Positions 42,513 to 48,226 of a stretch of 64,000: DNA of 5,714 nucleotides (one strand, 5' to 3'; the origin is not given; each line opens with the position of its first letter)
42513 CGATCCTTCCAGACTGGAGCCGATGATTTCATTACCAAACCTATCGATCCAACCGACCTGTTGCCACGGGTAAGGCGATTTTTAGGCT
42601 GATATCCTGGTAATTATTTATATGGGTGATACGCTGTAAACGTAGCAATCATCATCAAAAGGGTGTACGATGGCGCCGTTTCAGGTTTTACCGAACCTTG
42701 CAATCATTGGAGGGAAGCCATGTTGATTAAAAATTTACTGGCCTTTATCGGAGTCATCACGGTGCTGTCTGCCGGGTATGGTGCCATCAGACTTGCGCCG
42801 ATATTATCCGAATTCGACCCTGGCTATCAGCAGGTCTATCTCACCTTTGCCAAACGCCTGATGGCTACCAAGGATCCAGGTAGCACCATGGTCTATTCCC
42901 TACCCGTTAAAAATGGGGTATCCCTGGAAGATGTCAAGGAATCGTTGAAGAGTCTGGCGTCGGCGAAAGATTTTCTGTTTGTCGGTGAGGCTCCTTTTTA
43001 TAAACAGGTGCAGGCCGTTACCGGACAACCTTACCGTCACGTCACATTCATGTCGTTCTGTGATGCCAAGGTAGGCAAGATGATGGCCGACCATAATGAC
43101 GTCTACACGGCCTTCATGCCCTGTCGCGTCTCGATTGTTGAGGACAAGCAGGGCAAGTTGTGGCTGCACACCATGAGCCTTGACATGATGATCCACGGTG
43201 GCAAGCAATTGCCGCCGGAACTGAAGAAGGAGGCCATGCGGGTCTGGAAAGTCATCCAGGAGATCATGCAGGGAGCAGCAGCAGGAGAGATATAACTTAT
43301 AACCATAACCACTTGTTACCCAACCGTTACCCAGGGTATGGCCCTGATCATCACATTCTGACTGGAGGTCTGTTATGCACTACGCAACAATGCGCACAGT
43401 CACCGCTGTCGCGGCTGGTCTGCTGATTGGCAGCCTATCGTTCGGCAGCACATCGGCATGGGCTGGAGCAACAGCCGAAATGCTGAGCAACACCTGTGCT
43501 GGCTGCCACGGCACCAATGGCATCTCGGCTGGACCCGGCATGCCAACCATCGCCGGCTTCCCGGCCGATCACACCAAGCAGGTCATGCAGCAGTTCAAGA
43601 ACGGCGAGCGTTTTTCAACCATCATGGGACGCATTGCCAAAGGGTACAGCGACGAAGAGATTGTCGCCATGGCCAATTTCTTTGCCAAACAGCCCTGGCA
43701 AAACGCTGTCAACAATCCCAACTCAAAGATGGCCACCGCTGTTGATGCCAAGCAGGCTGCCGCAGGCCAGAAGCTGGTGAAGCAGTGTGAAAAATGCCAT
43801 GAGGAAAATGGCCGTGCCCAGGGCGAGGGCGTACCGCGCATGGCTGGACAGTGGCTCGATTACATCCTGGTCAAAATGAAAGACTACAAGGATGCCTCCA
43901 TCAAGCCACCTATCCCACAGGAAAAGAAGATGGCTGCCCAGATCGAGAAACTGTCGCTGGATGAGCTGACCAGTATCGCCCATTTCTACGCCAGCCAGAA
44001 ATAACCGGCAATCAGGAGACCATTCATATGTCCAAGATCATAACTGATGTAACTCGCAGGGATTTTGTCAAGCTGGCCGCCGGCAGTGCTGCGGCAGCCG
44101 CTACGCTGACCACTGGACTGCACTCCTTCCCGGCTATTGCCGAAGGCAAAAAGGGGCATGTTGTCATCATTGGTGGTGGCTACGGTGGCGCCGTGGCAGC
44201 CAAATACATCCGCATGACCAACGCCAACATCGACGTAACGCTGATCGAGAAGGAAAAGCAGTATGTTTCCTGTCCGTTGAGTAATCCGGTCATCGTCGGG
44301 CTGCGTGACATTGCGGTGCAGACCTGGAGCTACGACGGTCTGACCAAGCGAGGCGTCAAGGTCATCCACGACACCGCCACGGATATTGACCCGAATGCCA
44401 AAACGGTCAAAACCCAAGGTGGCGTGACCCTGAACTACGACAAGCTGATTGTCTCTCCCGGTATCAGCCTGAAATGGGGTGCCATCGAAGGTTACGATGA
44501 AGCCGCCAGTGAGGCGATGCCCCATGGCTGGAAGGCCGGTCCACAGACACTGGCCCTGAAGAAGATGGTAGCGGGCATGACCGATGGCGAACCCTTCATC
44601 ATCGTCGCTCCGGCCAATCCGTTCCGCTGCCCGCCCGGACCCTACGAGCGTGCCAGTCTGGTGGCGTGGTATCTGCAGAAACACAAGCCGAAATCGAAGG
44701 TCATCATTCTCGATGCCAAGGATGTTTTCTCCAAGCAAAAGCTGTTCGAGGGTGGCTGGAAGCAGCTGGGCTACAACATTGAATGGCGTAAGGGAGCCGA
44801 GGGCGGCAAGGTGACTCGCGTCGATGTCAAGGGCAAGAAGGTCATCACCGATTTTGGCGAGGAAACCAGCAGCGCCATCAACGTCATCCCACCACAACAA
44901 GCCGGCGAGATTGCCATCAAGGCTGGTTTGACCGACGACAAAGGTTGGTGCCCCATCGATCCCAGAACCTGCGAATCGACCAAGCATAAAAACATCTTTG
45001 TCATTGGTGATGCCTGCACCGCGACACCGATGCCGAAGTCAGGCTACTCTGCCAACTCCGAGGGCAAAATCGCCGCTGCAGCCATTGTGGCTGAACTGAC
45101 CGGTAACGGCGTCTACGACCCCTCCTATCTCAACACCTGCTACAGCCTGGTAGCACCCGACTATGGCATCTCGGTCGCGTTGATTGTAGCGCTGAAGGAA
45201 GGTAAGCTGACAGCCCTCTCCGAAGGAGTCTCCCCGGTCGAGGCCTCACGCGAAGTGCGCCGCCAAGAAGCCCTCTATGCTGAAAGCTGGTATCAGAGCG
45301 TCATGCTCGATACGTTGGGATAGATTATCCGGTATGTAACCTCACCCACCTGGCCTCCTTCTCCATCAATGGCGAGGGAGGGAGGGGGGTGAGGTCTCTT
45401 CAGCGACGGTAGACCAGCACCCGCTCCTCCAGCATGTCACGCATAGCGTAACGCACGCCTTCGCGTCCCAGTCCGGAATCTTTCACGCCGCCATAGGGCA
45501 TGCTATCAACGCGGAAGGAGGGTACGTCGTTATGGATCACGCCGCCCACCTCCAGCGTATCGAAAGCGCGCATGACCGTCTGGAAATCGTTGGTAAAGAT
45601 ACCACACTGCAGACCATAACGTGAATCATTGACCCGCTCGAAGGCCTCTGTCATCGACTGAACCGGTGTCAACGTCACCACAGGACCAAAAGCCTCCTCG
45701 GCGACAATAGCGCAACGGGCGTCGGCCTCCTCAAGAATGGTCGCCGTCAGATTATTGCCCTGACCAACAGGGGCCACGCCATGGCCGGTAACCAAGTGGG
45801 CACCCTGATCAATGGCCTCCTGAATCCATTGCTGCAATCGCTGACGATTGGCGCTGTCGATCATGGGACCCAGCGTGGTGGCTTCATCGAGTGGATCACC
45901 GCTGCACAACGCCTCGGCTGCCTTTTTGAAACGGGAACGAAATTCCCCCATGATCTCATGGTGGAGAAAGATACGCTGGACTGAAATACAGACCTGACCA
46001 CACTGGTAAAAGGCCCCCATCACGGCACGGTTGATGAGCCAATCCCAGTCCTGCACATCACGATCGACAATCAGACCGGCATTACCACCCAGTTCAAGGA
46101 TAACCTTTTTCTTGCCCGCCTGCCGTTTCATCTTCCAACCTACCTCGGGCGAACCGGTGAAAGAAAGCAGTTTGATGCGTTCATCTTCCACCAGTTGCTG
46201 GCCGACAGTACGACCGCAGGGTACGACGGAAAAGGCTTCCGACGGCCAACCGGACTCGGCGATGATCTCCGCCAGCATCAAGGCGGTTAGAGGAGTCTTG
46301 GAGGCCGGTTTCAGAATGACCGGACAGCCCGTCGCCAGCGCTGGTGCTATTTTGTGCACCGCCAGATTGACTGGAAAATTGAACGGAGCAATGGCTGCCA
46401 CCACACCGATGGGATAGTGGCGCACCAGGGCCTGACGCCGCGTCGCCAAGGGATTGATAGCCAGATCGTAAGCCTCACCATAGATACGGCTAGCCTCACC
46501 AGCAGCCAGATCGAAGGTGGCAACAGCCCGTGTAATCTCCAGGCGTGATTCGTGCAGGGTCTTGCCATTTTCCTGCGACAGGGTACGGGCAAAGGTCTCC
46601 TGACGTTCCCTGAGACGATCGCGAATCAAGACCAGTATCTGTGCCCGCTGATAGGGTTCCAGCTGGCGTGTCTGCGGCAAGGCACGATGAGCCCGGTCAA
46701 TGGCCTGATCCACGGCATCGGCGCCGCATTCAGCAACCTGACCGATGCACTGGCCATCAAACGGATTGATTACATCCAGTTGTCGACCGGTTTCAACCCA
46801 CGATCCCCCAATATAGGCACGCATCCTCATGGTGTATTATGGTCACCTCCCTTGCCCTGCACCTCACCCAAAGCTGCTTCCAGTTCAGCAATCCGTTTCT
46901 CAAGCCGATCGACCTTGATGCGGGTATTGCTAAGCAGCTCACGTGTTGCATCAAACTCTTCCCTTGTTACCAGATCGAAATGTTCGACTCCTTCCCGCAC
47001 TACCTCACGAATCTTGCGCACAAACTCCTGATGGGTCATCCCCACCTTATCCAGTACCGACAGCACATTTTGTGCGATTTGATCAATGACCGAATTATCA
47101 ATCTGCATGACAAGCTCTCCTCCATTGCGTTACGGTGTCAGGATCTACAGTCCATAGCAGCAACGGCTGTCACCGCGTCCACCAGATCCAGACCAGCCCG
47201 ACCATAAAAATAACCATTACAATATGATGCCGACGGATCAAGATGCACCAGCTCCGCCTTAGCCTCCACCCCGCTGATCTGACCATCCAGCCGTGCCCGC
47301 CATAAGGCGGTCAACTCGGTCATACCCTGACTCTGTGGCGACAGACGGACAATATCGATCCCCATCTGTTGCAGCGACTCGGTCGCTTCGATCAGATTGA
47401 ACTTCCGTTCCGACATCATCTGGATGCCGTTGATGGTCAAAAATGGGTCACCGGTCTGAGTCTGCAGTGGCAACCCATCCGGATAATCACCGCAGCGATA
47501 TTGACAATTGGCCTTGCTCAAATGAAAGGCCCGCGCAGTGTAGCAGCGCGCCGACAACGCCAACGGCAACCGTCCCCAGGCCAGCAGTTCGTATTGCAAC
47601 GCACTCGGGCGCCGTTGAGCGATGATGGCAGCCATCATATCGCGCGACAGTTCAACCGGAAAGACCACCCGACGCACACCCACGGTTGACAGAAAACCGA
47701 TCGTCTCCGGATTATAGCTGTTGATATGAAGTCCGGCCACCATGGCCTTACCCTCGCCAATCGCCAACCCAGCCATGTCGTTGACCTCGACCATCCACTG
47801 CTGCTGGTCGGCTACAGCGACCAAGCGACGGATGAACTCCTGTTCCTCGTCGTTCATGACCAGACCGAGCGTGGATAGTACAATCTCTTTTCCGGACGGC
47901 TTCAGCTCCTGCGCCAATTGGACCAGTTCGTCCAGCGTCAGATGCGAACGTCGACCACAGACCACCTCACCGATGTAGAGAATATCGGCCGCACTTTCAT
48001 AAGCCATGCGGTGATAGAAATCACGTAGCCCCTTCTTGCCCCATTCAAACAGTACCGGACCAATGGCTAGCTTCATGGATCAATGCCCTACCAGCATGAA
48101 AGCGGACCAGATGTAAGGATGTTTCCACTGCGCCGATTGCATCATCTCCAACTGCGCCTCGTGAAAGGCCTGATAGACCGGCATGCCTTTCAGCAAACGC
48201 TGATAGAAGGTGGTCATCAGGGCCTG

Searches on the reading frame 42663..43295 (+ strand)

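Call 72: search_protein_families(library=pfam, proteins=[window:42663-43295:+], max_evalue=0.001)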
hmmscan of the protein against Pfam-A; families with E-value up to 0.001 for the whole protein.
window:42663-43295:+ (210 aa): 1 family
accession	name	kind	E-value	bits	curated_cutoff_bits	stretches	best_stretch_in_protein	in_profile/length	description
PF03625.19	DUF302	-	8.4e-09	35.6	23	1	116-171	7-61/63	Domain of unknown function DUF302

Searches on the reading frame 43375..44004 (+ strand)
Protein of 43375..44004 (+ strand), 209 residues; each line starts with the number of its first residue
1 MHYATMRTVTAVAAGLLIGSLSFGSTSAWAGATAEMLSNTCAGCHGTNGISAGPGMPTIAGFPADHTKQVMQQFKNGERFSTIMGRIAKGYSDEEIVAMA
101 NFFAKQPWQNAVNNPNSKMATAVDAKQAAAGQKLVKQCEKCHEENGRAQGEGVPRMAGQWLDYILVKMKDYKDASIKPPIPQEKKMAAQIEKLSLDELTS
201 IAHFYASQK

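Call 72: search_protein_families(library=pfam, proteins=[window:43375-44004:+], max_evalue=0.001)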
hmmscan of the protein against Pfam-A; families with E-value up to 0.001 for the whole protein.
window:43375-44004:+ (209 aa): 2 families
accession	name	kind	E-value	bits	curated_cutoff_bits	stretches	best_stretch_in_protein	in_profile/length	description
PF00034.26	Cytochrom_C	-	3.6e-13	51.1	21.3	2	38-102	9-85/90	Cytochrome c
PF13442.11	Cytochrome_CBB3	-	1.2e-10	42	27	1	36-102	9-67/68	Cytochrome C oxidase, cbb3-type, subunit III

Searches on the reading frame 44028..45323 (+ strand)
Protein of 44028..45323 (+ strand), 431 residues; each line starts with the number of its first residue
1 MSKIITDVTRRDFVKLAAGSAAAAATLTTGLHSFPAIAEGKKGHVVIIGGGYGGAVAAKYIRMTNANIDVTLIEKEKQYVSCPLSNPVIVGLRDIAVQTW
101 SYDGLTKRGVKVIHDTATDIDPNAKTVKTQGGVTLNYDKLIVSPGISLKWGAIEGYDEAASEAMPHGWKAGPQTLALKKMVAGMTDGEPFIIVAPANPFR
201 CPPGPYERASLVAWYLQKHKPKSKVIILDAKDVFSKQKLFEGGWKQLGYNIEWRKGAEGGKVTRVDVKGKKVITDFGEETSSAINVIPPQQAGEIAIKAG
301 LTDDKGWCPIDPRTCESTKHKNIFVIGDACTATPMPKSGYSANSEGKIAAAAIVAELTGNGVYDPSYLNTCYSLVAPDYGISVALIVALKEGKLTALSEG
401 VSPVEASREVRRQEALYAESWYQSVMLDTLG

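Call 14: search_protein_families(library=pfam, proteins=[window:44028-45323:+], max_evalue=0.00001)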
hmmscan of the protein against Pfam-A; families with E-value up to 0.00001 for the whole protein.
window:44028-45323:+ (431 aa): 4 families
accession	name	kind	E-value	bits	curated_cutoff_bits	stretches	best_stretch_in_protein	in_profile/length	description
PF21706.3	FCSD_central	-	1.6e-41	141.5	27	1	174-288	1-116/116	Sulfide dehydrogenase [flavocytochrome c] flavoprotein chain, central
PF09242.17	FCSD-flav_bind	-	2e-20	73.4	26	1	364-430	2-71/71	Flavocytochrome c sulphide dehydrogenase, flavin-binding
PF07992.20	Pyr_redox_2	-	7.5e-15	55.5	26.1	1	44-156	2-119/291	Pyridine nucleotide-disulphide oxidoreductase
PF13450.12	NAD_binding_8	-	5.2e-06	27.1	21.9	0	47-77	1-29/68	NAD(P)-binding Rossmann-like domain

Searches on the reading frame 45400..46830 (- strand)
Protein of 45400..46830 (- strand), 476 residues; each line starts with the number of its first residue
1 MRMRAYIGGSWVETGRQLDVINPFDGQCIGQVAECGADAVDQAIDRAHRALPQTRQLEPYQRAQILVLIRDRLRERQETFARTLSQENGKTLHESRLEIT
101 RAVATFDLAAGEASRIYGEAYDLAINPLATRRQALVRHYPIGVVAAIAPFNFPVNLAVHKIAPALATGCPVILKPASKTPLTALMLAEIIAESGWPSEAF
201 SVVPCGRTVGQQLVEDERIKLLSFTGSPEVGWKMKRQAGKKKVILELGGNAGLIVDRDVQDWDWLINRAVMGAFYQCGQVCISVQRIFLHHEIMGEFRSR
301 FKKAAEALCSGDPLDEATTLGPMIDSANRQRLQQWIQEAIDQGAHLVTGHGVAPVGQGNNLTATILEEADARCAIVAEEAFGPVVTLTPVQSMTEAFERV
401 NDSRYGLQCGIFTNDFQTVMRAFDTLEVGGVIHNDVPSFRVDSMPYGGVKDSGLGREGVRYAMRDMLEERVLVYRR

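Call 13: search_protein_families(library=pfam, proteins=[window:45400-46830:-], max_evalue=0.00001)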
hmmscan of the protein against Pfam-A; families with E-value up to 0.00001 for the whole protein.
window:45400-46830:- (476 aa): 1 family
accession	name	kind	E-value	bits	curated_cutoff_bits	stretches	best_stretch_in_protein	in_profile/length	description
PF00171.27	Aldedh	-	1.1e-144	482.9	23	1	11-470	1-459/461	Aldehyde dehydrogenase family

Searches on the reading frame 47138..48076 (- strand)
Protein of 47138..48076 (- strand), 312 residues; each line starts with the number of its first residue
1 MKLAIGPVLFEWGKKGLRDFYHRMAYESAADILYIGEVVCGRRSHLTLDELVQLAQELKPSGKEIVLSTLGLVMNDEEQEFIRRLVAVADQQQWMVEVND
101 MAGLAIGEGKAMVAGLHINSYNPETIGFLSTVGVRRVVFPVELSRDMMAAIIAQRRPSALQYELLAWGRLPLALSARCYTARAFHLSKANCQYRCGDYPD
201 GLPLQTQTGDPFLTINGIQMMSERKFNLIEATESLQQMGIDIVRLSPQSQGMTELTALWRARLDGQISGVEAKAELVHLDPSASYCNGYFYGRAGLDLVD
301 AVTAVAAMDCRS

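Call 14: search_protein_families(library=pfam, proteins=[window:47138-48076:-], max_evalue=0.00001)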
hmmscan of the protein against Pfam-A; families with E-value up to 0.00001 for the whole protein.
window:47138-48076:- (312 aa): 1 family
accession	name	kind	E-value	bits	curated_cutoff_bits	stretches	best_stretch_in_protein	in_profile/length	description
PF01136.24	Peptidase_U32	-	4.7e-14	52.7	22.4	1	118-293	45-230/233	Peptidase family U32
